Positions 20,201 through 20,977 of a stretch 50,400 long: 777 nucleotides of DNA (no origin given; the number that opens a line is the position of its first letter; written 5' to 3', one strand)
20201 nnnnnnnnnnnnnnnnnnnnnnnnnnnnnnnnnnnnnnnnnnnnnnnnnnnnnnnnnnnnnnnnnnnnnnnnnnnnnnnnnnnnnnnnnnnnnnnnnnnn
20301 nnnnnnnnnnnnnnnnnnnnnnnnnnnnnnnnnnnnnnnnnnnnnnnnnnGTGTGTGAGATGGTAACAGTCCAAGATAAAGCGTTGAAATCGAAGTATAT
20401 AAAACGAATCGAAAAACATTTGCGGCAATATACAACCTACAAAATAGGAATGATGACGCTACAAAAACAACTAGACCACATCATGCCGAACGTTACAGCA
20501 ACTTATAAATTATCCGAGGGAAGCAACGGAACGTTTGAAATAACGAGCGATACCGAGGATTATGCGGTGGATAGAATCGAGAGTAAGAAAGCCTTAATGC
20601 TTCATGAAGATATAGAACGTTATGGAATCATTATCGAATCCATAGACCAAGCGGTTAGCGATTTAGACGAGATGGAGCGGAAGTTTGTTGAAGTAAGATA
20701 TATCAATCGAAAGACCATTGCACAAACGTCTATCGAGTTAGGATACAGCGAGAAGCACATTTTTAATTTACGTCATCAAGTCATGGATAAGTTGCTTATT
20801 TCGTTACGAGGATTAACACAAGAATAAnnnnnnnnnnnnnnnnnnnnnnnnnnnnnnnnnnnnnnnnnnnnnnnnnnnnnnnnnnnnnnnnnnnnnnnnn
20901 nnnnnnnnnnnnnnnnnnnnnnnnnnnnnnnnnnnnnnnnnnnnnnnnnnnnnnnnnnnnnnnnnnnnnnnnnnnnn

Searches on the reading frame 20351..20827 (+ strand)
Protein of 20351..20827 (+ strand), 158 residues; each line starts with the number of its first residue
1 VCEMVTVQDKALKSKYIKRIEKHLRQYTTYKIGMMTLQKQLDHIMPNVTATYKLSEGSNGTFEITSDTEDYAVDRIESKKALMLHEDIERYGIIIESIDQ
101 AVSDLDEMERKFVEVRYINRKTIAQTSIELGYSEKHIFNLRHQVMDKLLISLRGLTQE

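Call 11: search_protein_families(library=pfam, proteins=[window:20351-20827:+], max_evalue=0.01)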
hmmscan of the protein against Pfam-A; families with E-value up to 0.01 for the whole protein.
window:20351-20827:+ (158 aa): 2 families
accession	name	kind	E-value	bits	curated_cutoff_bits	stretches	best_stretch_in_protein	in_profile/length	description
PF04545.22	Sigma70_r4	-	0.00091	19.1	24.1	1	103-148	3-48/50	Sigma-70, region 4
PF00028.23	Cadherin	-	0.0072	17.2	28.8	0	44-100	25-76/93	Cadherin domain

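Call 12: search_protein_families(library=phrogs, proteins=[window:20351-20827:+], max_evalue=0.001)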
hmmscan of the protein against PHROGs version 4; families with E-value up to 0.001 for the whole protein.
window:20351-20827:+ (158 aa): 2 families
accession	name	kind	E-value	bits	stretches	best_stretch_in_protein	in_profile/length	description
phrog_36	-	transcription regulation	5.9e-17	63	1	8-155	44-190/220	transcriptional regulator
phrog_248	-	transcription regulation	9.2e-13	49.6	1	13-148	18-133/161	transcriptional activator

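Call 35: find_homologous_proteins(query=window:20351-20827:+)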
Query window:20351-20827:+ (158 aa): 43 proteins with E <= 0.001 among 62 candidates.
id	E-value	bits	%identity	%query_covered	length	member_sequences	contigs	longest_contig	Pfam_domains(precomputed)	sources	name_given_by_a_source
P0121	2.9e-92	324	100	98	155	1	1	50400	-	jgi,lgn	jgi:DNA-directed RNA polymerase specialized sigma subunit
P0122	7.4e-89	313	97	97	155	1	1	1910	-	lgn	-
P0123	7.7e-75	268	80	96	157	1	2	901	-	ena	-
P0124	9.5e-74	264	81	97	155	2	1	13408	-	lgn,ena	-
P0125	2.7e-73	263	83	96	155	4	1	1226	-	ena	-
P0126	5.9e-72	259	81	95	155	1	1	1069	PF04545.23,PF08281.19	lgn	-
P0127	7.7e-71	255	81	95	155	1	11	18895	-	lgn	-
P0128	4.1e-70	253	80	96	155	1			-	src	-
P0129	8.2e-70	252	78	96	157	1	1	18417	PF04545.23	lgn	-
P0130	9.8e-70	251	78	96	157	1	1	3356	PF04545.23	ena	-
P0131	1.1e-69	251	76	96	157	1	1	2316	-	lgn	-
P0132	1.9e-69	250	78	96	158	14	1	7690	-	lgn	-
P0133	3.7e-69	249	77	96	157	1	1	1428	PF04545.23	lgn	-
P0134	1.0e-68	248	79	92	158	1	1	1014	-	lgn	-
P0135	4.5e-68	246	81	84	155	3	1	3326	-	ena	-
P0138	4.8e-65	236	73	94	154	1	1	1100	PF04545.23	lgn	-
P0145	5.7e-61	223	67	94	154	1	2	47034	-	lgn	-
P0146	1.2e-59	219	68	97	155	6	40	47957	PF05263.18,PF04545.23,PF08281.19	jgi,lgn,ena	jgi:DNA-directed RNA polymerase specialized sigma subunit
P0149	2.1e-57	211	65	97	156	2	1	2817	PF04545.23,PF08281.19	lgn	-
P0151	7.6e-56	206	63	97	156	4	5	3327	PF04545.23,PF08281.19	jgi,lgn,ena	-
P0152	1.7e-53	199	61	92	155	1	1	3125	PF05263.18,PF04545.23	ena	-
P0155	7.7e-50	187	59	93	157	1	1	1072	PF04545.23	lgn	-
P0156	1.3e-48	183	58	91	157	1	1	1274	PF04545.23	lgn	-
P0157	3.4e-48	182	59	84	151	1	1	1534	PF08281.19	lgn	-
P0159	3.1e-46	175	56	94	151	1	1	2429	PF04545.23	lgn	-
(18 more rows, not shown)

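Call 40: find_related_loci(query=A3, collection=metagenome_contigs, flank=10000)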
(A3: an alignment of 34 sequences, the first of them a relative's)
Query A3 (155 aa) in metagenome_contigs; peptide patterns used: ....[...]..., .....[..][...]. (x = any residue, [..] = any of these).
288 stretches matched a pattern; 24 encode a relative of the query (tblastn E <= 1e-3); 24 distinct loci.
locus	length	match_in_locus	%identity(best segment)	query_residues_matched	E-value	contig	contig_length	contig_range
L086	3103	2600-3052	83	4-154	2e-84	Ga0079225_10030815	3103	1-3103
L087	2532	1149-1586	79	7-152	3e-77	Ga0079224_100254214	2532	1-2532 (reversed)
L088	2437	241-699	63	2-154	6e-65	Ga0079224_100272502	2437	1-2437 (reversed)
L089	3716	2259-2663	55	17-152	7e-44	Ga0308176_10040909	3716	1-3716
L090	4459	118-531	47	14-152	6e-40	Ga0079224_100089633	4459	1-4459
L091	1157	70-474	50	17-152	2e-40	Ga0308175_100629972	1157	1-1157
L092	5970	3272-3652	52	17-144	1e-38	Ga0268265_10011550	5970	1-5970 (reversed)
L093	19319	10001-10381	52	17-144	1e-38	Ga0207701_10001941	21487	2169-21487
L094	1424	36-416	52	17-144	2e-39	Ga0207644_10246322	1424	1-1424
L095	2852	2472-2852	52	17-144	1e-38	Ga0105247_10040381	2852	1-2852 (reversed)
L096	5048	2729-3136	49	17-152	2e-38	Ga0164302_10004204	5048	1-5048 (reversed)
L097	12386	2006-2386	51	17-144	2e-38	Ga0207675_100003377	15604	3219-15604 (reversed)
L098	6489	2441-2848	50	17-152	4e-37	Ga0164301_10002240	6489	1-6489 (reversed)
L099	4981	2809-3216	47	17-152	3e-36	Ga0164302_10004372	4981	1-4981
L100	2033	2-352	54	35-152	1e-35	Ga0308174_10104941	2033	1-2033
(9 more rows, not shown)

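Call 43: find_encoding_contigs(protein=P0145, flank=10000, max_places=4)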
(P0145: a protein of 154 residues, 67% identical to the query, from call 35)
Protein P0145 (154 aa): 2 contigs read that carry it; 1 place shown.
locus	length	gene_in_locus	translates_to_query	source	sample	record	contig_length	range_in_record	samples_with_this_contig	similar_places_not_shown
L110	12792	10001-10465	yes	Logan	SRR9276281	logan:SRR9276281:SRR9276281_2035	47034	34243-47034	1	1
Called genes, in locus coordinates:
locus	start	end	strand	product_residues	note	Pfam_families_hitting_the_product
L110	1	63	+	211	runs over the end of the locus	PF18847:LPD29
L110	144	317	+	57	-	-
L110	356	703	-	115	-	PF12844:HTH_19, PF13560:HTH_31, PF01381:HTH_3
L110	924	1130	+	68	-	PF13384:HTH_23 (faint), PF08279:HTH_11 (faint), PF13560:HTH_31 (weak), PF01381:HTH_3, PF12844:HTH_19, PF07022:Phage_CI_repr (weak)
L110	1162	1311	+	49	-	-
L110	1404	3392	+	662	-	PF13555:AAA_29 (weak)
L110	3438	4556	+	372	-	-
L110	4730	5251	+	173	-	-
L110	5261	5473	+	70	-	-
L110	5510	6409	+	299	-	-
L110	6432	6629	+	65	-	-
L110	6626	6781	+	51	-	-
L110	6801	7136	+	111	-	-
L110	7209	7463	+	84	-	-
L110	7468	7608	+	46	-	-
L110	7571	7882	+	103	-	PF01844:HNH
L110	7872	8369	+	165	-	PF08761:dUTPase_2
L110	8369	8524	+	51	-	-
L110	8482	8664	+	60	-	PF19474:DUF6011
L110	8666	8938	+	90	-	-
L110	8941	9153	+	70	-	-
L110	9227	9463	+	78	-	-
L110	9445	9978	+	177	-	PF03838:RecU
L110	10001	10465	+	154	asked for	-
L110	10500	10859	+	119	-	-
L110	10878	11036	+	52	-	-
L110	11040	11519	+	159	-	-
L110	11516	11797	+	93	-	-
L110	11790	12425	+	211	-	-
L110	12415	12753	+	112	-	-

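Call 44: find_encoding_contigs(protein=P0146, flank=10000, max_places=6)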
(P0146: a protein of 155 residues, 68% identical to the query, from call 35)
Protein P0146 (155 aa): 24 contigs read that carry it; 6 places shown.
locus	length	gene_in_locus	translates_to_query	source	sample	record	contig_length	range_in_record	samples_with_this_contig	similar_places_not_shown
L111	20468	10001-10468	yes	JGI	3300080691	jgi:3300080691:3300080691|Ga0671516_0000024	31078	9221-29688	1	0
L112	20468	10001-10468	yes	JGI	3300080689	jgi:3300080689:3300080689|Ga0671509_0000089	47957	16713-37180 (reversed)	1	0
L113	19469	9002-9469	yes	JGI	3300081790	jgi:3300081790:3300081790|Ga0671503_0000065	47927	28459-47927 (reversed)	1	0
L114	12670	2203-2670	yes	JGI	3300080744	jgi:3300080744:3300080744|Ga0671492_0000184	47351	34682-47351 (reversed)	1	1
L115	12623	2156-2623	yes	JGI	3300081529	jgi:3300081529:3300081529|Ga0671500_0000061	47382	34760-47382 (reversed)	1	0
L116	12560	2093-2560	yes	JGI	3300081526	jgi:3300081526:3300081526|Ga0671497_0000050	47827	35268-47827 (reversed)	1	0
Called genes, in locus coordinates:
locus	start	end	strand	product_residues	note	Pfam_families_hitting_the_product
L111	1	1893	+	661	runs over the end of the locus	PF02463:SMC_N, PF13175:AAA_15, PF13476:AAA_23, PF13555:AAA_29 (weak)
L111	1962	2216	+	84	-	-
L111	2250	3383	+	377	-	-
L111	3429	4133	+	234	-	PF23023:Anti-Pycsar_Apyc1 (weak), PF00753:Lactamase_B, PF12706:Lactamase_B_2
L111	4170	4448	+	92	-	-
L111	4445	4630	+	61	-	-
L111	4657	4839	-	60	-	-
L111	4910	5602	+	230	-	PF02511:Thy1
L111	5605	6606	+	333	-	PF07261:DnaB_2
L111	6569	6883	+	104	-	-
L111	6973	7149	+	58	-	-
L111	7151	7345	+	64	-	-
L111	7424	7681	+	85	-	-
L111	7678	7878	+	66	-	-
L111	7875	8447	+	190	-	PF08761:dUTPase_2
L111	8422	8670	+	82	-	-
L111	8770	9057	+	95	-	-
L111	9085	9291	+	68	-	-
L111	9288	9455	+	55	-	-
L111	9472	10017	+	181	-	PF03838:RecU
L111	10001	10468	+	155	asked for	PF05263:DUF722 (weak), PF08281:Sigma70_r4_2 (weak), PF04545:Sigma70_r4 (weak)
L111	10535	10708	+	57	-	-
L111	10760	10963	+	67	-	-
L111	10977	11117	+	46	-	-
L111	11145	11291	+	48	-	-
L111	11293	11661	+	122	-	PF01050:MannoseP_isomer, PF07385:Lyx_isomer (faint)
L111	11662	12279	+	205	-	PF02195:ParB_N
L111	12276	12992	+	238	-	PF20691:TAGT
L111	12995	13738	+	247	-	PF20691:TAGT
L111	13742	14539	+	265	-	PF00483:NTP_transferase, PF12804:NTP_transf_3 (weak)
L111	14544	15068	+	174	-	-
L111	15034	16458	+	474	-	PF03237:Terminase_6N, PF17289:Terminase_6C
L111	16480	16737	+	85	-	-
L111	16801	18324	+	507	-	PF04860:Phage_portal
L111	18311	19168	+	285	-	PF04233:Phage_Mu_F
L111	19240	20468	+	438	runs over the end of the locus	PF14550:Peptidase_S78_2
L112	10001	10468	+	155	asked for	PF05263:DUF722 (weak), PF08281:Sigma70_r4_2 (weak), PF04545:Sigma70_r4 (weak)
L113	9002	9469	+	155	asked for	PF05263:DUF722 (weak), PF08281:Sigma70_r4_2 (weak), PF04545:Sigma70_r4 (weak)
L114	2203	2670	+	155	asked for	PF05263:DUF722 (weak), PF08281:Sigma70_r4_2 (weak), PF04545:Sigma70_r4 (weak)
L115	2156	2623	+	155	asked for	PF05263:DUF722 (weak), PF08281:Sigma70_r4_2 (weak), PF04545:Sigma70_r4 (weak)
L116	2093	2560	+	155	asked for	PF05263:DUF722 (weak), PF08281:Sigma70_r4_2 (weak), PF04545:Sigma70_r4 (weak)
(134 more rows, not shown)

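Call 65: find_related_loci(query=A3, collection=viral_contigs, flank=10000)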
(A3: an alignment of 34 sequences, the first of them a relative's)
Query A3 (155 aa) in viral_contigs; peptide patterns used: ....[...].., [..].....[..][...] (x = any residue, [..] = any of these).
100 stretches matched a pattern; 11 encode a relative of the query (tblastn E <= 1e-3); 11 distinct loci.
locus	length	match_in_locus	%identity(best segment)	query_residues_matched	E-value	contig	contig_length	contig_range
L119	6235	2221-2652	69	11-154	6e-69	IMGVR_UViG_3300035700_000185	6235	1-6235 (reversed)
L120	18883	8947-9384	55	7-152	2e-50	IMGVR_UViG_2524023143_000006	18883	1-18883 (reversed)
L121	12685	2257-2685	57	10-152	1e-50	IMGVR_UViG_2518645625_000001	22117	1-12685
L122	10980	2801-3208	50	17-152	4e-40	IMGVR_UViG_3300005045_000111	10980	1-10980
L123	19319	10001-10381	52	17-144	1e-38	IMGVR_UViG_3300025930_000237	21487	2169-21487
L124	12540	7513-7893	52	17-144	1e-38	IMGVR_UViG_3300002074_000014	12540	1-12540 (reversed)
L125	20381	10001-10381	52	17-144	1e-38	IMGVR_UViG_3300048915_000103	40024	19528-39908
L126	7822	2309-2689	51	17-144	3e-38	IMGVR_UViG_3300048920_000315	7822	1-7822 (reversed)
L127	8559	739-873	40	103-147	5e-5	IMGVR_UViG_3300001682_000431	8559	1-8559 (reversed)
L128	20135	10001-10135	40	103-147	5e-5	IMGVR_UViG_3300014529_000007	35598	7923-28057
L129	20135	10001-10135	40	103-147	5e-5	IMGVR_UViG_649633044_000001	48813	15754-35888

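Call 71: find_homologous_proteins(query=L111:1-1890:+, max_evalue=1e-100)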
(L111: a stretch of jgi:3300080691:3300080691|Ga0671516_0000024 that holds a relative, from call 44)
Query L111:1-1890:+ (630 aa): 392 proteins with E <= 1e-100 among 8000 candidates; the best 120 are listed.
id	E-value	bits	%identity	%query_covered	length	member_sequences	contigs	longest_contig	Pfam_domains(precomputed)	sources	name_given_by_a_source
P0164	0.0e+0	1335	100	100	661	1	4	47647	PF13175.13,PF13476.13,PF13555.13,PF02463.26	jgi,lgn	jgi:chromosome segregation ATPase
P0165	0.0e+0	1331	100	100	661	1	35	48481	PF13175.13,PF13476.13,PF13555.13,PF02463.26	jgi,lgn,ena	jgi:chromosome segregation ATPase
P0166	0.0e+0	1330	100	100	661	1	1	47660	PF13175.13,PF13476.13,PF13555.13,PF02463.26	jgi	jgi:chromosome segregation ATPase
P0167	0.0e+0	1330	100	100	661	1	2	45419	PF13175.13,PF13476.13,PF13555.13,PF02463.26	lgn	-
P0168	0.0e+0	1329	100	100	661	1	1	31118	PF13175.13,PF13476.13,PF13555.13,PF02463.26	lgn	-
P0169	0.0e+0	1329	100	100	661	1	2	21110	PF13175.13,PF13476.13,PF13555.13,PF02463.26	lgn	-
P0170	0.0e+0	1329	100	100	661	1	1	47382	PF13175.13,PF13476.13,PF13555.13,PF02463.26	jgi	jgi:chromosome segregation ATPase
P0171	8.7e-260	881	65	100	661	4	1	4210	PF13175.13,PF13476.13,PF13555.13,PF02463.26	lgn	-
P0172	1.6e-255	867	63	100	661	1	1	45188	PF13476.13,PF13555.13,PF02463.26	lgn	-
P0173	5.1e-253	859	63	100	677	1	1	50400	PF13476.13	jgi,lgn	jgi:DNA repair exonuclease SbcCD ATPase subunit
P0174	5.9e-248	842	63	99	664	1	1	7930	PF13476.13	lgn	-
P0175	2.0e-245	834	63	99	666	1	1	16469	PF13476.13,PF13555.13,PF10473.15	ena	-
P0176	5.2e-240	816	62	99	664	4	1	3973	PF13476.13,PF13555.13,PF02463.26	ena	-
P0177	3.3e-236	804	60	100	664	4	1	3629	PF13476.13,PF13555.13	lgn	-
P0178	4.4e-220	750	56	100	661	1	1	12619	PF13555.13,PF02463.26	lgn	-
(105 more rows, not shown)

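Call 72: find_encoding_contigs(protein=P0165, flank=10000, max_places=2)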
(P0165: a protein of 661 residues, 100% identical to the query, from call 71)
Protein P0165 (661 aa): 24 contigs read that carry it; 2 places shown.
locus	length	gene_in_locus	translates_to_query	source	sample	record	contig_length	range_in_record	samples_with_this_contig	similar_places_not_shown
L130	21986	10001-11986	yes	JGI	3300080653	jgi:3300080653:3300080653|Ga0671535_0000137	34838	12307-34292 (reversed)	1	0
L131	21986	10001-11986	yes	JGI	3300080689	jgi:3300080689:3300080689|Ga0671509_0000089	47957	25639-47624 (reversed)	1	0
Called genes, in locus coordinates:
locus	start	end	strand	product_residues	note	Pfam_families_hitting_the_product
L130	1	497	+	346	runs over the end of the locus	?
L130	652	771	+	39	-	-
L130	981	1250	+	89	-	-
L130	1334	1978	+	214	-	PF19754:DUF6241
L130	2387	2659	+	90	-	PF04014:MazE_antitoxin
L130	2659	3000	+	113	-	PF02452:PemK_toxin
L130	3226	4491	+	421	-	PF06970:RepA_N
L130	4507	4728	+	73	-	-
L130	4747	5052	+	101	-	-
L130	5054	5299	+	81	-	-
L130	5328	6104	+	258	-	PF01656:CbiA, PF02374:ArsA_ATPase (weak), PF06564:CBP_BcsQ (weak), PF10609:ParA (weak), PF13614:AAA_31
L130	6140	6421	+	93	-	-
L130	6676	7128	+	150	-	PF04002:RadC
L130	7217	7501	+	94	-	-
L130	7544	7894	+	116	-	-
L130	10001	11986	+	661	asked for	PF02463:SMC_N, PF13175:AAA_15, PF13476:AAA_23 (faint), PF13555:AAA_29 (weak)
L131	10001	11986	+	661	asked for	PF02463:SMC_N, PF13175:AAA_15, PF13476:AAA_23 (faint), PF13555:AAA_29 (weak)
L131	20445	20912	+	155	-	PF05263:DUF722 (weak), PF08281:Sigma70_r4_2 (weak), PF04545:Sigma70_r4 (weak)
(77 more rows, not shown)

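Call 76: search_dna_similar(query=window:20351-20824:+, collection=phages, mode=protein, max_rows=25, max_evalue=0.00001)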
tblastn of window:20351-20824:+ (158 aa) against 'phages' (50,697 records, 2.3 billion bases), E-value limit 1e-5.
Records with a match: 2; places in all: 2; records where one place covers at least 80% of the query: 2.
Best place of each record, by identity: <60% 2.
By first word of the organism name: Parageobacillus 1; Mycolicibacterium 1.
By host as written in the record: Parageobacillus thermoglucosidasius 23.6 1; Mycolicibacterium smegmatis MTCC 994 1.
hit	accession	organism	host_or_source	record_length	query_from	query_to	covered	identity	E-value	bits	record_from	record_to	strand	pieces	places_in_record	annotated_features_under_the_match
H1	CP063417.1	Parageobacillus phage JGon-2020a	Parageobacillus thermoglucosidasius 23.6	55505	20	157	87%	51.4%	4e-39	145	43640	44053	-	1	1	record has no annotation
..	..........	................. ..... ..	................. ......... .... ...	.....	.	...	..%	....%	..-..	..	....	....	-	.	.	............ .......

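Call 77: search_dna_similar(query=window:20351-20824:+, collection=plasmids, mode=protein, max_rows=25, max_evalue=0.00001)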
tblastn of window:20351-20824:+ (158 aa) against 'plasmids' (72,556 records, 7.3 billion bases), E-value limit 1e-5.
Records with a match: 8; places in all: 10; records where one place covers at least 80% of the query: 8.
Best place of each record, by identity: <60% 8.
By first word of the organism name: Peribacillus 4; Bacillus 3; Terribacillus 1.
By predicted mobility (MOB-suite, as given by PLSDB): non-mobilizable 7; mobilizable 1.
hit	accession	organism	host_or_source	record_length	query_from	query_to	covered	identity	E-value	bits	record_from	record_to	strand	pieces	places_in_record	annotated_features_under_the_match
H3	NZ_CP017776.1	Bacillus velezensis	whole organism,sediment sample from the ...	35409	18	155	87%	47.8%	2e-36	139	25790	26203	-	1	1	hypothetical protein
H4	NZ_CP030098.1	Bacillus amyloliquefaciens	-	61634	18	155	87%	47.8%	2e-36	139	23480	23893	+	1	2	hypothetical protein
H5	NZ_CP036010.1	Bacillus mycoides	cell culture,soil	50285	4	156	97%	37.7%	1e-18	89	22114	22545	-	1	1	transcriptional regulator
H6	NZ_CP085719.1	Peribacillus asahii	single cell,soil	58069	17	155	88%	41.0%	6e-30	120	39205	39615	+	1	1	hypothetical protein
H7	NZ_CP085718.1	Peribacillus asahii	single cell,soil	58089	17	155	88%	41.0%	6e-30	120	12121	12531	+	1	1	hypothetical protein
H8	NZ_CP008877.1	Terribacillus goriensis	Cryptomeria japonica var. sinensis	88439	10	152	91%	39.2%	7e-22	97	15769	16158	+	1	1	transcriptional regulator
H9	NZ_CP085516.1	Peribacillus frigoritolerans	single cell,soil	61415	17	155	88%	38.5%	8e-26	108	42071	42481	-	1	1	sigma-70 family RNA polymerase sigma factor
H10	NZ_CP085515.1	Peribacillus frigoritolerans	single cell,soil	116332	17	155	88%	38.5%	8e-26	108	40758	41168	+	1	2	sigma-70 family RNA polymerase sigma factor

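Call 78: get_annotated_region(hit=H1, flank=14000)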
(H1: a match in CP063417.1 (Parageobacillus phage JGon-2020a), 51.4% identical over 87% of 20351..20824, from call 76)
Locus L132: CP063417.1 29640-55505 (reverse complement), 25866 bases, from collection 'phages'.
description: Parageobacillus phage JGon-2020a chromosome, complete genome.
organism: Parageobacillus phage JGon-2020a (NCBI taxid 2781896)
taxonomy: Viruses
host: Parageobacillus thermoglucosidasius 23.6; source: soil; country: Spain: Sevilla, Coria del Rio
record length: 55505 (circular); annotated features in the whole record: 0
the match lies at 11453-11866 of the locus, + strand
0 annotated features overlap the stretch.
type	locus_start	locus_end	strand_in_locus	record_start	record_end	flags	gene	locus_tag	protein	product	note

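Call 79: get_annotated_region(hit=H4, flank=14000)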
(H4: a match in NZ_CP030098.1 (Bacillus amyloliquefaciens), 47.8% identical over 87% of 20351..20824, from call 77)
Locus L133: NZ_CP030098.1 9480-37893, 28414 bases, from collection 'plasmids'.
description: Bacillus amyloliquefaciens strain SH-B74 plasmid pSH-B74, complete sequence
organism: Bacillus amyloliquefaciens (NCBI taxid 1390)
taxonomy: Bacteria; Bacillota; Bacilli; Bacillales; Bacillaceae; Bacillus; Bacillus amyloliquefaciens
host: -; source: -; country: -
typing (MOB-suite, as given by PLSDB): non-mobilizable
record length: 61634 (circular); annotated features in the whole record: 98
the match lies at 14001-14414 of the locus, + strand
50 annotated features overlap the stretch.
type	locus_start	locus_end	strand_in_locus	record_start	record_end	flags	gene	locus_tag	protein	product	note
CDS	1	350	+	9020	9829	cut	-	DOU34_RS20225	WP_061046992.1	hypothetical protein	-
CDS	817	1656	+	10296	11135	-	-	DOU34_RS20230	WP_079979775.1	poly-gamma-glutamate hydrolase family protein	-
CDS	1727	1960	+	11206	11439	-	-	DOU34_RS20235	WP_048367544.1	hypothetical protein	-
CDS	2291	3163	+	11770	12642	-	-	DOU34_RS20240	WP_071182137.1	hypothetical protein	-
CDS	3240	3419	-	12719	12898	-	-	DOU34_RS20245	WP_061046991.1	hypothetical protein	-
CDS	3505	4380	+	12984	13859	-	-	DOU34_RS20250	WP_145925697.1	ParA family protein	-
CDS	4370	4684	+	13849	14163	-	-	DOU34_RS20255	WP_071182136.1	hypothetical protein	-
CDS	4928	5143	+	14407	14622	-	-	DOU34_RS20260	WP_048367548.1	hypothetical protein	-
CDS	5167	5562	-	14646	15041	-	-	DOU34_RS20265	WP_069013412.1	helix-turn-helix transcriptional regulator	-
CDS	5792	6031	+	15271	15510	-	-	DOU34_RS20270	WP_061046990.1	helix-turn-helix transcriptional regulator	-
CDS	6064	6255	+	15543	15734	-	-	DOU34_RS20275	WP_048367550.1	hypothetical protein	-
CDS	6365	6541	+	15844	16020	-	-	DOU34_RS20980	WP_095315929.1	hypothetical protein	-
CDS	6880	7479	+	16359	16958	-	-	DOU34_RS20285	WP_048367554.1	host-nuclease inhibitor Gam family protein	GO:0042262 - DNA protection [Evidence IEA]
CDS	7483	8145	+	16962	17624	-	-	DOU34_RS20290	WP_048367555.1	ERF family protein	-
CDS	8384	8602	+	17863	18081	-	-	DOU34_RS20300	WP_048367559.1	hypothetical protein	-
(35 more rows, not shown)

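Call 97: get_annotated_region(hit=H6, flank=14000)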
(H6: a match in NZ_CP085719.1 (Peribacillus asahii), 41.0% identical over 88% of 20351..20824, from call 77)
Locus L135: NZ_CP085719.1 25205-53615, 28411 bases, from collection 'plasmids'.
description: Peribacillus asahii strain CMF4 plasmid unnamed2, complete sequence
organism: Peribacillus asahii (NCBI taxid 228899)
taxonomy: Bacteria; Bacillota; Bacilli; Bacillales; Bacillaceae; Peribacillus; Peribacillus asahii
host: -; source: single cell,soil; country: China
typing (MOB-suite, as given by PLSDB): non-mobilizable
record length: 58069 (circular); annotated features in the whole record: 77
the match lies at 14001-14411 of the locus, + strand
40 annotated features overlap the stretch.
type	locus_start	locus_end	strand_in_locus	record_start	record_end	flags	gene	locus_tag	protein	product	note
CDS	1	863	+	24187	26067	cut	-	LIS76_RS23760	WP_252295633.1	DUF87 domain-containing protein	-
CDS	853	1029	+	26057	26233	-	-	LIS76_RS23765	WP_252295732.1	hypothetical protein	-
CDS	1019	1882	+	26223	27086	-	-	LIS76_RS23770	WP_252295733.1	lysozyme family protein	-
CDS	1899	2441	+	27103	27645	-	-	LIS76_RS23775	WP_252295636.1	hypothetical protein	-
CDS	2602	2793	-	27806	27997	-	-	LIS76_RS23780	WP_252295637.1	hypothetical protein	-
CDS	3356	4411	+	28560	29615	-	-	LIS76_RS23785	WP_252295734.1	hypothetical protein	-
CDS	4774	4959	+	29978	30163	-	-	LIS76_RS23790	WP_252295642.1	hypothetical protein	-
CDS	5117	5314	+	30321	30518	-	-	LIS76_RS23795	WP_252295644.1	hypothetical protein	-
CDS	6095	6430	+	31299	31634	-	-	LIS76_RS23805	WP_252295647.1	hypothetical protein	-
CDS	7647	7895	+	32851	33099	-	-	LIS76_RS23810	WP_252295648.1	hypothetical protein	-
CDS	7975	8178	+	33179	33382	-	-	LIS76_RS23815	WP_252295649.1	hypothetical protein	-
CDS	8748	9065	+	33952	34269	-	-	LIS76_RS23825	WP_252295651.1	ArdC-like ssDNA-binding domain-containing protein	-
CDS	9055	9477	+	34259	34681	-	-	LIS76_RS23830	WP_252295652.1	hypothetical protein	-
CDS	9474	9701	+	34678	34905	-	-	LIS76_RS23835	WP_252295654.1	hypothetical protein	-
CDS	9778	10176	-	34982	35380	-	-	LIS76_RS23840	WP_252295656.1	helix-turn-helix domain-containing protein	-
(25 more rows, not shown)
